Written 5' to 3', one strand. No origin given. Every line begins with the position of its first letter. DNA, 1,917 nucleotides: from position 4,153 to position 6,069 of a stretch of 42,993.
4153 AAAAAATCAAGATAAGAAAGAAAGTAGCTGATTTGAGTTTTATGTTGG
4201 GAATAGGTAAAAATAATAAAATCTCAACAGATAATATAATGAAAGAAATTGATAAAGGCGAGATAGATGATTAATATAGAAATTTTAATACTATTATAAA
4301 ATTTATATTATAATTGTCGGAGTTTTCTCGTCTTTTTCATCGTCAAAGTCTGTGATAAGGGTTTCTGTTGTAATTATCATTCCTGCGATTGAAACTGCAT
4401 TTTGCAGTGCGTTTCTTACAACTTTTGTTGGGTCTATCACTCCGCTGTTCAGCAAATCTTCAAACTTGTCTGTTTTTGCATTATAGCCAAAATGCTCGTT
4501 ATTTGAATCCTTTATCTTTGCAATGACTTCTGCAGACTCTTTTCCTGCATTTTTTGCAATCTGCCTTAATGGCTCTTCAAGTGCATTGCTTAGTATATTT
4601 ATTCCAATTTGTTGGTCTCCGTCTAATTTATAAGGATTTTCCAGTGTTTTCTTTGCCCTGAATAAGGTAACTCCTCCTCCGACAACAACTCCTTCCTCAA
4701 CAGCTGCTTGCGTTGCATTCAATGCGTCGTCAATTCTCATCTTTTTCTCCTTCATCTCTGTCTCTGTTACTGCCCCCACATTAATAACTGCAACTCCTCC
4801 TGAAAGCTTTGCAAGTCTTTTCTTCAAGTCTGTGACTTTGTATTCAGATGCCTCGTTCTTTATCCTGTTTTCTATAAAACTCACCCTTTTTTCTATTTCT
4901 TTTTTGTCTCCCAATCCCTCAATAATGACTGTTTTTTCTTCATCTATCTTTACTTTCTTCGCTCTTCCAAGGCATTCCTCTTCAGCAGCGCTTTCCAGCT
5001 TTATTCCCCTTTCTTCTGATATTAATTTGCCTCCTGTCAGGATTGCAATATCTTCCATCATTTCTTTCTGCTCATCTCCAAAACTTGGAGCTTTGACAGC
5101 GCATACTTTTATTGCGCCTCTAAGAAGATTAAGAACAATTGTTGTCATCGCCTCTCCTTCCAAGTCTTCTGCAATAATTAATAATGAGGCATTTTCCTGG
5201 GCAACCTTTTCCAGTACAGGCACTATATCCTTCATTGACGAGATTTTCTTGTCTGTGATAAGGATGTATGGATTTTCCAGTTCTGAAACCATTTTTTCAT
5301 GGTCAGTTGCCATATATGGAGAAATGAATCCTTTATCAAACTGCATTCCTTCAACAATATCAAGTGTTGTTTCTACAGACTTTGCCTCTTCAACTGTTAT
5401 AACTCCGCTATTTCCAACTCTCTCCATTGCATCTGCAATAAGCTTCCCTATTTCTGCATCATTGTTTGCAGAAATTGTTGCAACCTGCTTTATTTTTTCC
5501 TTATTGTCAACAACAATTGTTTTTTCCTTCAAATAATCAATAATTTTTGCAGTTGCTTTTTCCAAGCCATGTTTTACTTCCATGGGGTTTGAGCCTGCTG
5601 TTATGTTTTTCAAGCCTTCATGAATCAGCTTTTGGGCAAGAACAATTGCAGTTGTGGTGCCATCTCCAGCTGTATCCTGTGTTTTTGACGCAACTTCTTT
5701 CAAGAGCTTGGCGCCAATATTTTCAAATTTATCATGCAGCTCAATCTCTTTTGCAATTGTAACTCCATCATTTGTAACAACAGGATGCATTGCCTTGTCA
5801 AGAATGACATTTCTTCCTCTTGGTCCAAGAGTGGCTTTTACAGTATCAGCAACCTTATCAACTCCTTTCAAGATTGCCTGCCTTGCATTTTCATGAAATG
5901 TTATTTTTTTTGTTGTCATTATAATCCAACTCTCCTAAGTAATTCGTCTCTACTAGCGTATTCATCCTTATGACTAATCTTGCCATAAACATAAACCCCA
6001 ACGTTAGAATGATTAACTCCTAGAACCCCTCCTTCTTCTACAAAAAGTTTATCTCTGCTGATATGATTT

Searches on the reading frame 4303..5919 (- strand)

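Call 26: search_protein_families(library=pfam, proteins=[window:4303-5919:-], max_evalue=0.001)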
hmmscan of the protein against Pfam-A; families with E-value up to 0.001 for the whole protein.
window:4303-5919:- (538 aa): 1 family
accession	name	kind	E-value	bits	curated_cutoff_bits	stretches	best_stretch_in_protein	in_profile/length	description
PF00118.29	Cpn60_TCP1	-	4e-84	283.5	34.3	1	23-523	1-487/490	TCP-1/cpn60 chaperonin family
